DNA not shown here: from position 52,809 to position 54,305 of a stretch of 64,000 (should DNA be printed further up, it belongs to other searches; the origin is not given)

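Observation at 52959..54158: A Bacteroidota-style T9SS C-terminal sorting domain sits on a propeller protein in a genome that otherwise looks like a CPR monoderm, and its repeat type matches the pilin fusion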

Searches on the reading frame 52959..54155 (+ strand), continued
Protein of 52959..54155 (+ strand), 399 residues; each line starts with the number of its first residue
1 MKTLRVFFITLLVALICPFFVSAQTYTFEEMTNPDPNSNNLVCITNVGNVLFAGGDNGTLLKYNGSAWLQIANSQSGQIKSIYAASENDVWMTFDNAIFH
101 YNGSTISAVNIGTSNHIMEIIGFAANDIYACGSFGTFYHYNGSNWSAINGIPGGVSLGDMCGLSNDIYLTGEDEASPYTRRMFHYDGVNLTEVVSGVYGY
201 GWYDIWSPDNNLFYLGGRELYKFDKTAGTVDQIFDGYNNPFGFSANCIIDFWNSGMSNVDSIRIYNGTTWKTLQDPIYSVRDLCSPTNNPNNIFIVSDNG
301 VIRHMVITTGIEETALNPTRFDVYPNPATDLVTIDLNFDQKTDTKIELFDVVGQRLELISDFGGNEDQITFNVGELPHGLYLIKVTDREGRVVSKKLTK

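Call 40: find_encoding_contigs(protein=P0004, flank=10000, max_places=2)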
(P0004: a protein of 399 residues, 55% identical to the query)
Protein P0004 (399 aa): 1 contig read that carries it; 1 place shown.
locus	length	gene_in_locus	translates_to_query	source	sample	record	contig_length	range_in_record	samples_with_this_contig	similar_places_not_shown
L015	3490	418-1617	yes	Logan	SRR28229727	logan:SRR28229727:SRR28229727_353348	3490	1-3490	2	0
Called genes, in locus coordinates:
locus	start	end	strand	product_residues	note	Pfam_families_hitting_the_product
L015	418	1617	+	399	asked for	PF18962:Por_Secre_tail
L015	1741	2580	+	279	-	-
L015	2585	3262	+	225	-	-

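Call 43: fold_search(model_id=the predicted structure, library=pdb)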
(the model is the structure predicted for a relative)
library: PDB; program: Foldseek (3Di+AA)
matches with E <= 10: 1594; with E <= 0.001: 904
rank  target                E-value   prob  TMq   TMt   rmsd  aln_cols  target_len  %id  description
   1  4a2m_A                1.5e-12  1.00  0.56  0.32  15.1       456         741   12  Structure of the periplasmic domain of the heparin and heparan sulphate sensing hybrid two component system BT4663 in  (released 2012-05-02)
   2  4a2m_D                2.7e-12  1.00  0.55  0.31  15.2       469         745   12  Structure of the periplasmic domain of the heparin and heparan sulphate sensing hybrid two component system BT4663 in  (released 2012-05-02)
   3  4a2m_B                5.9e-12  1.00  0.55  0.31  15.1       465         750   12  Structure of the periplasmic domain of the heparin and heparan sulphate sensing hybrid two component system BT4663 in  (released 2012-05-02)
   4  4a2m_C                9.9e-12  1.00  0.54  0.31  15.0       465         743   14  Structure of the periplasmic domain of the heparin and heparan sulphate sensing hybrid two component system BT4663 in  (released 2012-05-02)
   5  4a2l_C                1.2e-11  1.00  0.55  0.31  15.3       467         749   13  Structure of the periplasmic domain of the heparin and heparan sulphate sensing hybrid two component system BT4663 in  (released 2012-05-02)
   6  4a2l_D                1.3e-11  1.00  0.55  0.31  14.9       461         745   14  Structure of the periplasmic domain of the heparin and heparan sulphate sensing hybrid two component system BT4663 in  (released 2012-05-02)
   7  4a2l_E                3.7e-11  1.00  0.55  0.31  15.4       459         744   14  Structure of the periplasmic domain of the heparin and heparan sulphate sensing hybrid two component system BT4663 in  (released 2012-05-02)
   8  3ott_B                6.2e-11  1.00  0.49  0.28  12.8       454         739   12  Crystal Structure of the extracellular domain of the putative one component system BT4673 from B. thetaiotaomicron (released 2011-08-10)
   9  5ojp_B                9.4e-11  1.00  0.55  0.70   3.9       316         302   12  YCF48 bound to D1 peptide (released 2018-08-08)
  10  3va6_B                2.0e-10  1.00  0.52  0.30  13.5       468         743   12  Crystal Structure of the extracellular domain of the putative hybrid two component system BT4673 from B. thetaiotaomic (released 2012-06-13)
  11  5m11                  2.1e-10  1.00  0.56  0.32  11.3       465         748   13  Structural and functional probing of PorZ, an essential bacterial surface component of the type-IX secretion system of h (released 2016-11-09)
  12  5ojr_D                2.2e-10  1.00  0.54  0.69   4.2       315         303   11  YCF48 bound to D1 peptide (released 2018-08-08)
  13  5ojr_B                2.3e-10  1.00  0.54  0.67   4.2       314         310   11  YCF48 bound to D1 peptide (released 2018-08-08)
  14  4a2l_F                2.8e-10  1.00  0.54  0.31  15.3       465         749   13  Structure of the periplasmic domain of the heparin and heparan sulphate sensing hybrid two component system BT4663 in  (released 2012-05-02)
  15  5ojp_C                3.1e-10  1.00  0.55  0.71   3.9       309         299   12  YCF48 bound to D1 peptide (released 2018-08-08)
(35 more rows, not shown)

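Call 44: find_homologous_proteins(query=L011:12270-13007:+, max_evalue=1e-40)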
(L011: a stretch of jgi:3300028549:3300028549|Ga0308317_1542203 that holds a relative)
Query L011:12270-13007:+ (246 aa): 7989 proteins with E <= 1e-40 among 8000 candidates; the best 120 are listed.
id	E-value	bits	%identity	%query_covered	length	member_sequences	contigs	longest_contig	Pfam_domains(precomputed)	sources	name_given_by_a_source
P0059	4.4e-155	532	100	100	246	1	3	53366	PF01709.27,PF20772.3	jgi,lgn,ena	-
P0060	5.0e-154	529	100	100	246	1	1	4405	PF01709.27,PF20772.3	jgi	-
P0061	1.5e-119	416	74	100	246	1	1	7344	PF01709.27,PF20772.3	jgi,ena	-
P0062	2.4e-119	415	75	100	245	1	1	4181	PF01709.27,PF20772.3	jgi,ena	-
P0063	4.4e-118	411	74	100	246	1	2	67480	PF01709.27,PF20772.3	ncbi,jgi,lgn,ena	-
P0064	7.3e-118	410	72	100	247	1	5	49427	PF01709.27,PF20772.3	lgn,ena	-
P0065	9.4e-118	410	73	100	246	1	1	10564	PF01709.27,PF20772.3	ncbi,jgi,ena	-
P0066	2.2e-117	409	74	100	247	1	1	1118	PF01709.27,PF20772.3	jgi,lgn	jgi:YebC/PmpR family DNA-binding regulatory protein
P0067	2.9e-117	408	74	100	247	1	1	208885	PF01709.27,PF20772.3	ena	-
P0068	6.0e-117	407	72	100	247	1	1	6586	PF01709.27,PF20772.3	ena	-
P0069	6.3e-117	407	72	100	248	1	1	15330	PF01709.27,PF20772.3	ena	-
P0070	7.8e-117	407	72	100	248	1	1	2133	PF01709.27,PF20772.3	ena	-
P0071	9.1e-117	407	73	100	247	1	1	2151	PF01709.27,PF20772.3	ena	-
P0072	1.0e-116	407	74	100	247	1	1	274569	PF01709.27,PF20772.3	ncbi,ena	-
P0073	1.1e-116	406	72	100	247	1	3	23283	PF01709.27,PF20772.3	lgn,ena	-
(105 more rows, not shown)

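Call 45: find_encoding_contigs(protein=P0007, flank=10000, max_places=1)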
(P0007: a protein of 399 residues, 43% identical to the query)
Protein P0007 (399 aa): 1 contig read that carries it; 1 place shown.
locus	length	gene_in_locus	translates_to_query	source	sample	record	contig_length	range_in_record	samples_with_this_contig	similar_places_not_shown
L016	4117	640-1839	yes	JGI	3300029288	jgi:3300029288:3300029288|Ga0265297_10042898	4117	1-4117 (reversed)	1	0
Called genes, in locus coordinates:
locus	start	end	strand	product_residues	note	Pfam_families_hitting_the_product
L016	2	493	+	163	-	?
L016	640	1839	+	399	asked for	PF18962:Por_Secre_tail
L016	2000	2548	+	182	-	-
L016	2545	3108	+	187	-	PF02775:TPP_enzyme_C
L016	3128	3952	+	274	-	PF00398:RrnaAD (weak), PF02353:CMAS (weak), PF13489:Methyltransf_23, PF13847:Methyltransf_31, PF08241:Methyltransf_11, PF08242:Methyltransf_12, PF13649:Methyltransf_25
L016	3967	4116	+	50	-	?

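Call 46: find_encoding_contigs(protein=P0006, flank=10000, max_places=1)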
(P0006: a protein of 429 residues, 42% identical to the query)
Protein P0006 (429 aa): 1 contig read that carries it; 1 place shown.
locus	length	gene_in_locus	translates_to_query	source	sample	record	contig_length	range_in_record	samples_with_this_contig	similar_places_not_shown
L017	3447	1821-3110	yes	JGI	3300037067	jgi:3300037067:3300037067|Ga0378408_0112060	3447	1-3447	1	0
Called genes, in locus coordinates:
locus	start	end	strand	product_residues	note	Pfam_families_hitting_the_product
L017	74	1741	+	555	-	-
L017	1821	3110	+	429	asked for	PF18962:Por_Secre_tail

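Call 47: find_encoding_contigs(protein=P0010, flank=10000, max_places=1)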
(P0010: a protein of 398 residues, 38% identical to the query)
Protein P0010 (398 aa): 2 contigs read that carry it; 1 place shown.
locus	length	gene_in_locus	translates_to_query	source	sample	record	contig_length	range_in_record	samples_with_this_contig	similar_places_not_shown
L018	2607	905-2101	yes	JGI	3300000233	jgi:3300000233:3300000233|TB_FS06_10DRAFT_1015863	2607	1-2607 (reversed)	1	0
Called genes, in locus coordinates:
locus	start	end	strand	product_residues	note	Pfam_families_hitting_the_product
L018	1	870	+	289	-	?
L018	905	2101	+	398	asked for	PF18962:Por_Secre_tail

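Call 75: find_related_loci(query=A1, collection=viral_contigs, flank=5000)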
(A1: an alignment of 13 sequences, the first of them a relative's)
Query A1 (399 aa) in viral_contigs; peptide patterns used: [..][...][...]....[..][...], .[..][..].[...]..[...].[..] (x = any residue, [..] = any of these).
164 stretches matched a pattern; 9 encode a relative of the query (tblastn E <= 1e-3); 9 distinct loci.
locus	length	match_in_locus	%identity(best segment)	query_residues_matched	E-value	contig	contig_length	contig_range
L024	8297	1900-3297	26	49-346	5e-22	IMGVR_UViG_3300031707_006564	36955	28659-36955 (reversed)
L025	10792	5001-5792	27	3-195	1e-15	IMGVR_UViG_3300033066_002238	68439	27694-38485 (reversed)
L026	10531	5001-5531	29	49-187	6e-11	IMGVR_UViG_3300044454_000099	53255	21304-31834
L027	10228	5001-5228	32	318-399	2e-7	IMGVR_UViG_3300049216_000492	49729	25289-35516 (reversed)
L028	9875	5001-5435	28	62-191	9e-7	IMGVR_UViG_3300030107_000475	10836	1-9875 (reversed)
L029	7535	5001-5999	30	79-161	2e-6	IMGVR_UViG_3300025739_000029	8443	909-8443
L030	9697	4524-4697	37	134-191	5e-5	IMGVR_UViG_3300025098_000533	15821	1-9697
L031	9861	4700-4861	35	139-191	6e-5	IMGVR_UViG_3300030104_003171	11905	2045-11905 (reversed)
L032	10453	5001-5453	26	57-191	7e-5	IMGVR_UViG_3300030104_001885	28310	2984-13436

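Call 87: list_cluster_members(proteins=[L013:4871-5629:+, L013:6965-8770:-, L013:10623-12029:-, L013:5635-6909:+, L011:2319-3617:+, L011:16427-17413:+, L011:17442-19943:+, L011:3769-4977:+, L011:7188-9014:-, L013:2696-3532:+])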
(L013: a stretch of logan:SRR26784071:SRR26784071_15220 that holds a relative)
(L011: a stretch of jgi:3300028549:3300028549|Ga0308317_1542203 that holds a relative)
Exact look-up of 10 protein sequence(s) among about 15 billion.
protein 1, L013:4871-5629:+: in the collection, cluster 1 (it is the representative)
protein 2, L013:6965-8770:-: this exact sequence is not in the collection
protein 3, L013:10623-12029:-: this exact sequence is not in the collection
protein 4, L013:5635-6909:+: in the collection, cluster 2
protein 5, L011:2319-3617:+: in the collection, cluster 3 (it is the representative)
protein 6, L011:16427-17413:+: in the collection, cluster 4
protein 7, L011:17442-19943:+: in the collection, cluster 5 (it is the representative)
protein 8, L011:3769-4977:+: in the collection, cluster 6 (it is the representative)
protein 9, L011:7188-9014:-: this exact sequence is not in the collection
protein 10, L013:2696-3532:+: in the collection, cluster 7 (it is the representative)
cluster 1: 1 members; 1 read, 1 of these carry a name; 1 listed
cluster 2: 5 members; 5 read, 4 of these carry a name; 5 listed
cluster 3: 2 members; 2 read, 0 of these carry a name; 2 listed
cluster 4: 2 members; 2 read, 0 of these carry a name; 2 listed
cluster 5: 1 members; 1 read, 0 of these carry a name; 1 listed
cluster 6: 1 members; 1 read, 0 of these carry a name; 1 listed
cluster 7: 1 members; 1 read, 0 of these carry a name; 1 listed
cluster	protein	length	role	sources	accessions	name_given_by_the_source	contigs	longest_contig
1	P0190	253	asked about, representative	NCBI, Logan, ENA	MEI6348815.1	MAG: SDR family NAD(P)-dependent oxidoreductase [Bacteroidota bacterium]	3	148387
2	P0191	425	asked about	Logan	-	-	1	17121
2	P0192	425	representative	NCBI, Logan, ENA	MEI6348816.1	MAG: DUF2851 family protein [Bacteroidota bacterium]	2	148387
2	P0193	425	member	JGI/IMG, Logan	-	hypothetical protein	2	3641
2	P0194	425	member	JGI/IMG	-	hypothetical protein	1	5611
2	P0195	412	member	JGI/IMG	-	hypothetical protein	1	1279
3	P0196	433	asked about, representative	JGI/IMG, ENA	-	-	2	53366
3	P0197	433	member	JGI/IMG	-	-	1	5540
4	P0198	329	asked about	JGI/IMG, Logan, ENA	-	-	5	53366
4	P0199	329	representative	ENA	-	-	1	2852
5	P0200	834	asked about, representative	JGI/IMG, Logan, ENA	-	-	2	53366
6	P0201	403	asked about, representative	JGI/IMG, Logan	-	-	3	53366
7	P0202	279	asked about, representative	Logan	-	-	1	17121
